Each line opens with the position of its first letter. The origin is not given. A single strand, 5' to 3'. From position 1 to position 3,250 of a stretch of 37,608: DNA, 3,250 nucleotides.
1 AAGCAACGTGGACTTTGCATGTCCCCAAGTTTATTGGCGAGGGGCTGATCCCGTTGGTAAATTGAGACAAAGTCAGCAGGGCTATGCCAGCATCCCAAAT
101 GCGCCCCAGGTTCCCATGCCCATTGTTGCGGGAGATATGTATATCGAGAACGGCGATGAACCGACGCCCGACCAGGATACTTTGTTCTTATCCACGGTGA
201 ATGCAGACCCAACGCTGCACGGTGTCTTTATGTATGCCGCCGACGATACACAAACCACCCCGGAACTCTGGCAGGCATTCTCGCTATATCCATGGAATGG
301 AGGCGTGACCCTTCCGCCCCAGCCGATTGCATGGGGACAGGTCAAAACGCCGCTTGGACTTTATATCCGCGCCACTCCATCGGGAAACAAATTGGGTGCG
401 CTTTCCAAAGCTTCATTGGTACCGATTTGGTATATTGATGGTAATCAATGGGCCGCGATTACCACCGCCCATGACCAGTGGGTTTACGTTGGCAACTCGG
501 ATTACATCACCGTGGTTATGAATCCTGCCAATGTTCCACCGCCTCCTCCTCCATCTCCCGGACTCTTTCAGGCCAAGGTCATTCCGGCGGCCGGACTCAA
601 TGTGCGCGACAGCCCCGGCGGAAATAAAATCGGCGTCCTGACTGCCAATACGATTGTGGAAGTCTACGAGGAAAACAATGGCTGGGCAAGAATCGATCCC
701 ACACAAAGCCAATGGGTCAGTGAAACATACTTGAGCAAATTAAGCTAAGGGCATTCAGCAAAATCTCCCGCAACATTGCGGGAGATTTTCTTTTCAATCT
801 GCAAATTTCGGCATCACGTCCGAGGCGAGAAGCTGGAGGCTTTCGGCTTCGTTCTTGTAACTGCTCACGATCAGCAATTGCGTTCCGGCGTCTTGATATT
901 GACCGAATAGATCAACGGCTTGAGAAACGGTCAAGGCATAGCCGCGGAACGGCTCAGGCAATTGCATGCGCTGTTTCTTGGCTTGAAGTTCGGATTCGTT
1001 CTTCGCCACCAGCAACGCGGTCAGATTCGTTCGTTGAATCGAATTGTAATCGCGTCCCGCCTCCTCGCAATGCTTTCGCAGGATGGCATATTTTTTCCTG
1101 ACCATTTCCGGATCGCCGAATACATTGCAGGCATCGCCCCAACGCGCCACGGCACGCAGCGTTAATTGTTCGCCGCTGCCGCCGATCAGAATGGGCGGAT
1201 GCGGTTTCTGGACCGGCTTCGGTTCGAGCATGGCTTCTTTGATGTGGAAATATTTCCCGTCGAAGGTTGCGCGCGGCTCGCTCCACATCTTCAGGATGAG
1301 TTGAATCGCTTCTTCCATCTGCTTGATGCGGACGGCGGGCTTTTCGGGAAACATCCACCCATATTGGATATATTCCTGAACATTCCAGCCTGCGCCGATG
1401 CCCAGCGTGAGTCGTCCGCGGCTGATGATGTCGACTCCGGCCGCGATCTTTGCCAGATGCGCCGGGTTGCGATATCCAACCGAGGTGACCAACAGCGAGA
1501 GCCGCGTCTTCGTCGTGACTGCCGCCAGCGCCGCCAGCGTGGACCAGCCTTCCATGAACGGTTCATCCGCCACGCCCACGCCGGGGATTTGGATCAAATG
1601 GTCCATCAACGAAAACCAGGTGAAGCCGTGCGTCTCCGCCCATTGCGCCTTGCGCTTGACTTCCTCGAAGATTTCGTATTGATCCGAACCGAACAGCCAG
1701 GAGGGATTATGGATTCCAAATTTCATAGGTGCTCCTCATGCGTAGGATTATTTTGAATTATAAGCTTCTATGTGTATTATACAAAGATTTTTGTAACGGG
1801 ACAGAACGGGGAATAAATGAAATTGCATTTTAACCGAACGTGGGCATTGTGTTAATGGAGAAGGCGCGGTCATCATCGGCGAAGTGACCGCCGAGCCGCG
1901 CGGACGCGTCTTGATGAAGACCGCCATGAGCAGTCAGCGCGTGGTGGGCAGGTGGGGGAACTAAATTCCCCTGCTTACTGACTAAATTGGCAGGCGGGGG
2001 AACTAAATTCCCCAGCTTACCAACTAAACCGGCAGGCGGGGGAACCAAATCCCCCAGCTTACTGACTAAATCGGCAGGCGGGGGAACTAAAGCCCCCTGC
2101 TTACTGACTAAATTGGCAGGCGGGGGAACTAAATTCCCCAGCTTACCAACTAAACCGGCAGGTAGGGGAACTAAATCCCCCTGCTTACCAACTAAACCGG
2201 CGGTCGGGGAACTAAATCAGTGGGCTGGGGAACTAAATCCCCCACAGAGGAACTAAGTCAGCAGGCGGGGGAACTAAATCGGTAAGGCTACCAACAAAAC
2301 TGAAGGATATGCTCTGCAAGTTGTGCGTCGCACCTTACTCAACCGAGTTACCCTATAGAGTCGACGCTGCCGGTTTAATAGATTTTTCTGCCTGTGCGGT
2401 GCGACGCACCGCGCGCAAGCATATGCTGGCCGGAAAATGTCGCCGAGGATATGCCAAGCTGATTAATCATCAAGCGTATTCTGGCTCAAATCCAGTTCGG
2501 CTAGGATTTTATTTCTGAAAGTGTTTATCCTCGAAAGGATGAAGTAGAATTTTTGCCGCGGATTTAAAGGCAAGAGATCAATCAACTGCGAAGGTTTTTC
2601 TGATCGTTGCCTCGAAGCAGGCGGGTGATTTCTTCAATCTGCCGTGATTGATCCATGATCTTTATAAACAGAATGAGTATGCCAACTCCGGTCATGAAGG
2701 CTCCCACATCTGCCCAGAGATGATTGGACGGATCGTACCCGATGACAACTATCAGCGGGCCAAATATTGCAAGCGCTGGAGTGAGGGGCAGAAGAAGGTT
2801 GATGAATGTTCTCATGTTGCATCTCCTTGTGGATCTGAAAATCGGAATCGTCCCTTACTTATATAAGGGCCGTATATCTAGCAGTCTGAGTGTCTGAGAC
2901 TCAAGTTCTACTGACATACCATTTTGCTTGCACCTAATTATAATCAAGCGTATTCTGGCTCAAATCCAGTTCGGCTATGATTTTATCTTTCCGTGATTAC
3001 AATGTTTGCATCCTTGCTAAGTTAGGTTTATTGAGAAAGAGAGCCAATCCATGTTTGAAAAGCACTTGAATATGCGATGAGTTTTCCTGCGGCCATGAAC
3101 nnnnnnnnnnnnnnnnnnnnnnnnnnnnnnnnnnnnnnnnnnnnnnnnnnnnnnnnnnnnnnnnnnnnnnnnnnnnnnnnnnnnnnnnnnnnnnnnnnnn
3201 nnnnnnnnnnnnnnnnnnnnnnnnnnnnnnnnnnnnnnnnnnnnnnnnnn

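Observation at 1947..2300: Array of 42-bp hairpin units with a 21-bp-phased [A/G]ACTAAA word: not CRISPR and not convincingly coding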

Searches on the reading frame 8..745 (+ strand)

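Call 13: search_protein_families(library=pfam, proteins=[window:8-745:+], max_evalue=0.1)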
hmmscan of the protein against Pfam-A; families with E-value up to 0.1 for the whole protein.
window:8-745:+ (246 aa): 2 families
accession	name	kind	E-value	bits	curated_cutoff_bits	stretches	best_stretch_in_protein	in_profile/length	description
PF08239.17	SH3_3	-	5e-11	43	27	1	196-243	2-54/54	Bacterial SH3 domain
PF24246.1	SH3b_T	-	0.058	14.1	27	0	207-239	35-68/74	SH3b_T domain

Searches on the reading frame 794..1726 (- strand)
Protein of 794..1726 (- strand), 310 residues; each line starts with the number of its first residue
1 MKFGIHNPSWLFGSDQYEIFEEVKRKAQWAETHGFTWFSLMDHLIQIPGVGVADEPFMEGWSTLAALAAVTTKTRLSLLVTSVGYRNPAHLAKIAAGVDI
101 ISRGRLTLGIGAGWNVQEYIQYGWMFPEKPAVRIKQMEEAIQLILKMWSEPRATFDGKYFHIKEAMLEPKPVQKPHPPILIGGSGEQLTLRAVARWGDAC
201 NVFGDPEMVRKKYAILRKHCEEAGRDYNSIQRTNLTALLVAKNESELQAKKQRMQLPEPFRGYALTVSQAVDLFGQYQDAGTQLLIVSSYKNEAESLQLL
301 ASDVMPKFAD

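Call 13: search_protein_families(library=pfam, proteins=[window:797-1726:-], max_evalue=0.1)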
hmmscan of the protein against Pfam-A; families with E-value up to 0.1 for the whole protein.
window:797-1726:- (310 aa): 1 family
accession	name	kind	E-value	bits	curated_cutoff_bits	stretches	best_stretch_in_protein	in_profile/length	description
PF00296.26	Bac_luciferase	-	2.1e-40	139.5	27.9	1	1-254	1-244/314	Luciferase-like monooxygenase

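Call 17: find_encoding_contigs(protein=window:794-1726:-, flank=6000, max_places=10)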
Protein window:794-1726:- (310 aa): 1 contig read that carries it; 1 place shown.
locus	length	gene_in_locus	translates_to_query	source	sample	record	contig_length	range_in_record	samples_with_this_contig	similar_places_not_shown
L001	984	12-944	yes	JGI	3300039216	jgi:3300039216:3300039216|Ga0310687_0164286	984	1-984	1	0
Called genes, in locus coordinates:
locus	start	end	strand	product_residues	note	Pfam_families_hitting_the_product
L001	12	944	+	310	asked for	PF00296:Bac_luciferase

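Call 25: find_homologous_proteins(query=window:794-1726:-, max_evalue=1e-40)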
Query window:794-1726:- (310 aa): 3754 proteins with E <= 1e-40 among 8000 candidates; the best 120 are listed.
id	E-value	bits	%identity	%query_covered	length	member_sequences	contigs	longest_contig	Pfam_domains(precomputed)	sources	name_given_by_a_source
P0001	6.7e-201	684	96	100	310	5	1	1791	PF00296.27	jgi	jgi:F420-dependent oxidoreductase-like protein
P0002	1.0e-197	674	94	100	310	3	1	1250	PF00296.27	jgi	-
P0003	6.1e-195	665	94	100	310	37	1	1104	PF00296.27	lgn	-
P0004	2.4e-194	663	93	100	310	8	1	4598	PF00296.27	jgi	-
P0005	2.4e-189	646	90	100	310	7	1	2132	PF00296.27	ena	-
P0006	1.9e-183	627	88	100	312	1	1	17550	PF00296.27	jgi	jgi:F420-dependent oxidoreductase-like protein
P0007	5.6e-180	616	86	100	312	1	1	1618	PF00296.27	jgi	jgi:F420-dependent oxidoreductase-like protein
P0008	2.3e-174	597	80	100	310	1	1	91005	PF00296.27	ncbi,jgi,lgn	jgi:F420-dependent oxidoreductase-like protein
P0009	3.2e-170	584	79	100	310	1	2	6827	PF00296.27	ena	-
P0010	5.3e-170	583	79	100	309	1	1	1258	PF00296.27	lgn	-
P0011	9.4e-170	582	79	99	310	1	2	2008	PF00296.27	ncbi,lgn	-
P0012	3.6e-169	580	79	100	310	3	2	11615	PF00296.27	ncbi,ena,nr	ncbi:MAG: LLM class F420-dependent oxidoreductase [Chloroflexi bacterium]|nr:LLM class F420-dependen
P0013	6.4e-169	579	79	100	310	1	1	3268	PF00296.27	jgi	jgi:F420-dependent oxidoreductase-like protein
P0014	7.7e-169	579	79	100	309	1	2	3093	PF00296.27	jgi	jgi:F420-dependent oxidoreductase-like protein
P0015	1.4e-168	578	79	100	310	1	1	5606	PF00296.27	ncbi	-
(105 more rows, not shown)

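Call 26: find_encoding_contigs(protein=P0004, flank=6000, max_places=3)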
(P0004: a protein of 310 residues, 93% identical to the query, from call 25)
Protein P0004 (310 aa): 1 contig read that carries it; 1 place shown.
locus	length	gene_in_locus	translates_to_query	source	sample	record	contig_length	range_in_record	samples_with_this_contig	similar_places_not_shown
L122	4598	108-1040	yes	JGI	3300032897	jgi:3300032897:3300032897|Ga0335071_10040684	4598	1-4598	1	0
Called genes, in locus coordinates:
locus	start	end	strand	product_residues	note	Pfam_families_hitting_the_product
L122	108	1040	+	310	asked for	PF00296:Bac_luciferase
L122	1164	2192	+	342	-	PF00487:FA_desaturase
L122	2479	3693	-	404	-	PF08239:SH3_3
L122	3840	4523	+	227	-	PF00702:Hydrolase, PF13419:HAD_2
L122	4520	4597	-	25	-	?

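Call 27: find_encoding_contigs(protein=P0006, flank=8000, max_places=3)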
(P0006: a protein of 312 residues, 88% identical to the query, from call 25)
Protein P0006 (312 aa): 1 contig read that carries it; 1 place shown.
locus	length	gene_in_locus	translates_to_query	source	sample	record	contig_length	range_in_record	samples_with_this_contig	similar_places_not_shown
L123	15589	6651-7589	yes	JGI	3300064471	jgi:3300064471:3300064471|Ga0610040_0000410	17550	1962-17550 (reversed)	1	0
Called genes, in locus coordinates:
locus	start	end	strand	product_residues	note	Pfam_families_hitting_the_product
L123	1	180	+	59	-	?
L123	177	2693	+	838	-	PF10060:DUF2298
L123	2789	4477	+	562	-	-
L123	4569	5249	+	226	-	PF13189:Cytidylate_kin2, PF02224:Cytidylate_kin, PF13238:AAA_18 (weak)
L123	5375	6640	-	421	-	PF01306:LacY_symp (weak), PF03825:Nuc_H_symport, PF07690:MFS_1, PF12832:MFS_1_like, PF13347:MFS_2 (faint), PF07690:MFS_1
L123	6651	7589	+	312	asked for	PF00296:Bac_luciferase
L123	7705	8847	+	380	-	PF13808:DDE_Tnp_1_assoc, PF01609:DDE_Tnp_1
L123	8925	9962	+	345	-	PF00487:FA_desaturase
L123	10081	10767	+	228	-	PF00702:Hydrolase, PF12710:HAD (weak), PF13419:HAD_2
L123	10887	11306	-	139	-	PF09945:DUF2177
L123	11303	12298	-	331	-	PF16881:LIAS_N, PF04055:Radical_SAM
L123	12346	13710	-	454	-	PF00574:CLP_protease (weak), PF25145:NfeD1b_N, PF24961:NfeD_membrane, PF01957:NfeD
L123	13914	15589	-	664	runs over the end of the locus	PF08486:SpoIID (faint)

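Call 28: find_encoding_contigs(protein=P0008, flank=8000, max_places=3)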
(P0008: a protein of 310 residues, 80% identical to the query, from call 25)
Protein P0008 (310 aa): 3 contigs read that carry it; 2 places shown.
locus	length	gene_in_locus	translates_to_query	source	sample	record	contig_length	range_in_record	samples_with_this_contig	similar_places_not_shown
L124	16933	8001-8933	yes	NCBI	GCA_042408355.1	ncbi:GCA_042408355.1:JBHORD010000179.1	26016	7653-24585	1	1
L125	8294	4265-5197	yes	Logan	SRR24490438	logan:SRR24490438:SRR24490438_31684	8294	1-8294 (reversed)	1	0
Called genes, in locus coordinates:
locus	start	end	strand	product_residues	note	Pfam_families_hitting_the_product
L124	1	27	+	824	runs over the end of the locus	PF00111:Fer2, PF13510:Fer2_4, PF10588:NADH-G_4Fe-4S_3, PF22117:Fer4_Nqo3, PF04879:Molybdop_Fe4S4, PF22151:Fer4_NDSU1, PF00384:Molybdopterin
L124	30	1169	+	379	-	PF00146:NADHdh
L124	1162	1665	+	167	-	PF17179:Fer4_22 (faint), PF13534:Fer4_17 (faint), PF14697:Fer4_21 (faint), PF13237:Fer4_10, PF00037:Fer4 (weak), PF12838:Fer4_7, PF13187:Fer4_9, PF00037:Fer4, +6 more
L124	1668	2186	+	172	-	PF00499:Oxidored_q3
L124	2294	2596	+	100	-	PF00420:Oxidored_q2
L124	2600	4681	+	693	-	PF00662:Proton_antipo_N, PF00361:Proton_antipo_M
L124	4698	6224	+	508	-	PF00361:Proton_antipo_M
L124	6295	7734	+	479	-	PF00361:Proton_antipo_M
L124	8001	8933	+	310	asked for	PF00296:Bac_luciferase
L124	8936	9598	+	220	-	PF00702:Hydrolase, PF12710:HAD, PF13419:HAD_2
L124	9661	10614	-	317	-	PF16881:LIAS_N, PF04055:Radical_SAM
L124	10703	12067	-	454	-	PF25145:NfeD1b_N, PF24961:NfeD_membrane, PF01957:NfeD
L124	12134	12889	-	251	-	PF02463:SMC_N (faint), PF03193:RsgA_GTPase (faint), PF03215:Rad17 (weak), PF13476:AAA_23 (faint), PF00005:ABC_tran, PF13304:AAA_21 (faint)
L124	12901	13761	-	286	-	PF00528:BPD_transp_1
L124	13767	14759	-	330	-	PF00528:BPD_transp_1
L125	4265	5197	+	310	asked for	PF00296:Bac_luciferase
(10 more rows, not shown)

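Call 29: find_encoding_contigs(protein=P0001, flank=3000, max_places=5)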
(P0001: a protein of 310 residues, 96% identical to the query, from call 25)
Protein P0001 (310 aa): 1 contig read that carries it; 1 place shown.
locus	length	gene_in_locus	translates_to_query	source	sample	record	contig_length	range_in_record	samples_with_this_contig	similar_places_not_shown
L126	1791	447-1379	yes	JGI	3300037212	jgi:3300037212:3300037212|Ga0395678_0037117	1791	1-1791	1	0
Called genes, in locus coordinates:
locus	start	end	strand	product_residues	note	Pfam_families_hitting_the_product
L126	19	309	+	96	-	PF02224:Cytidylate_kin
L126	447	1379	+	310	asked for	PF00296:Bac_luciferase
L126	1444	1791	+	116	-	?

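Call 30: find_encoding_contigs(protein=P0005, flank=3000, max_places=5)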
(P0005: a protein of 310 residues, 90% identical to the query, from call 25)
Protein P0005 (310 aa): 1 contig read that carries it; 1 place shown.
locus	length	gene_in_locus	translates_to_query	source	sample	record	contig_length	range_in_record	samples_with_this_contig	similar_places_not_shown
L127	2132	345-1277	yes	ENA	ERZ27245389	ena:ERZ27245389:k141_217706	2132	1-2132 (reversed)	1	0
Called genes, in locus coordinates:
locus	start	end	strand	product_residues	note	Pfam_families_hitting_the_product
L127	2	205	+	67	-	?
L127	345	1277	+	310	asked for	PF00296:Bac_luciferase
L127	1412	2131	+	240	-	?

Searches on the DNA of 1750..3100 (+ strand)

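Call 11: search_dna_similar(query=window:1800-2450:+, collection=phages, mode=distant)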
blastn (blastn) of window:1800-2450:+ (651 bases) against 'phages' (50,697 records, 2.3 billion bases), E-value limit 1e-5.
No match.

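Call 19: search_dna_similar(query=window:1800-2450:+, collection=plasmids, mode=distant)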
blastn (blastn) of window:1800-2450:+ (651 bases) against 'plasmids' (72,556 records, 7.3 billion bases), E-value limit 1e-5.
No match.
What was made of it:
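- On Iterons / replication origin: No plasmid or phage similarity (calls 11, 19).
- No phage or plasmid match (calls 11, 19).
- Tried and rejected: blastn against phages and plasmids found nothing (calls 11, 19).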

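Call 52: search_rna_families(source=window, start=1750, end=3100, threshold=evalue, max_evalue=5)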
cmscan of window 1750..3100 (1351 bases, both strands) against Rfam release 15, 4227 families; matches with E-value up to 5: 10.
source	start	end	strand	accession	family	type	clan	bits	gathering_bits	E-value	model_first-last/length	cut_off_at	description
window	1957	2053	-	RF03313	mir-1468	Gene; miRNA;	-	23.6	95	0.097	1-86/86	no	mir-1468 microRNA precursor family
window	2049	2128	-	RF04061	mir-1420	Gene; miRNA;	-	22.5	70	0.072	1-87/87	no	mir-1420 microRNA precursor family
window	2081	2180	-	RF04071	MIR2863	Gene; miRNA;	CL00139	21.7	94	0.22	1-113/113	no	MIR2863 microRNA precursor family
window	1997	2097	-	RF04185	MIR2118_2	Gene; miRNA;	-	20.1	120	0.65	1-106/106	no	MIR2118_2 microRNA precursor family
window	2113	2191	-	RF00753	mir-503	Gene; miRNA;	-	17.3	54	1.7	1-71/71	no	mir-503 microRNA precursor family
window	2104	2158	-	RF00446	mir-133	Gene; miRNA;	-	17.2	55.5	1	1-74/74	no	mir-133 microRNA precursor family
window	2005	2124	-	RF01016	mir-584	Gene; miRNA;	-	16.5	80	4.7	1-97/97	no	mir-584 microRNA precursor family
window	1942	2152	-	RF01857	Archaea_SRP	Gene;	CL00003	16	96.5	0.42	1-317/317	no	Archaeal signal recognition particle RNA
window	2017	2119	+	RF02158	NPPA-AS1_3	Gene; lncRNA;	-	14.5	55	2.2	1-108/108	no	NPPA antisense RNA 1 conserved region 3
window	1750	2081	-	RF02267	Vax2os1_2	Gene; lncRNA;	-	6.2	55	3.3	1-313/466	3'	Vax2os1 conserved region 2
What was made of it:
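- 2302..2511 (.): Conserved noncoding block that always lies to the right of the tract. Its core is a long imperfect inverted repeat (about 2305-2430, including the 12-bp arms 2323-2334 and 2398-2409). It ends in a 47-nt junction repeat (2466-2512). No Rfam match (call 52).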

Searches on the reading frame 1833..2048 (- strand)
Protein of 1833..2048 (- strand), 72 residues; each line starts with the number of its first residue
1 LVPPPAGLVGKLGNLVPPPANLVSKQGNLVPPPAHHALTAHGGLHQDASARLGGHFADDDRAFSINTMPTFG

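Call 13: search_protein_families(library=pfam, proteins=[window:1833-2048:-], max_evalue=0.1)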
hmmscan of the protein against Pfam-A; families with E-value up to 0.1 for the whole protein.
window:1833-2048:- (72 aa): 1 family
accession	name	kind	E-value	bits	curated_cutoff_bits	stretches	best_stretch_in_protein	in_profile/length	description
PF15399.11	DUF4620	-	0.052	14.4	27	1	13-48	34-69/113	Domain of unknown function (DUF4620)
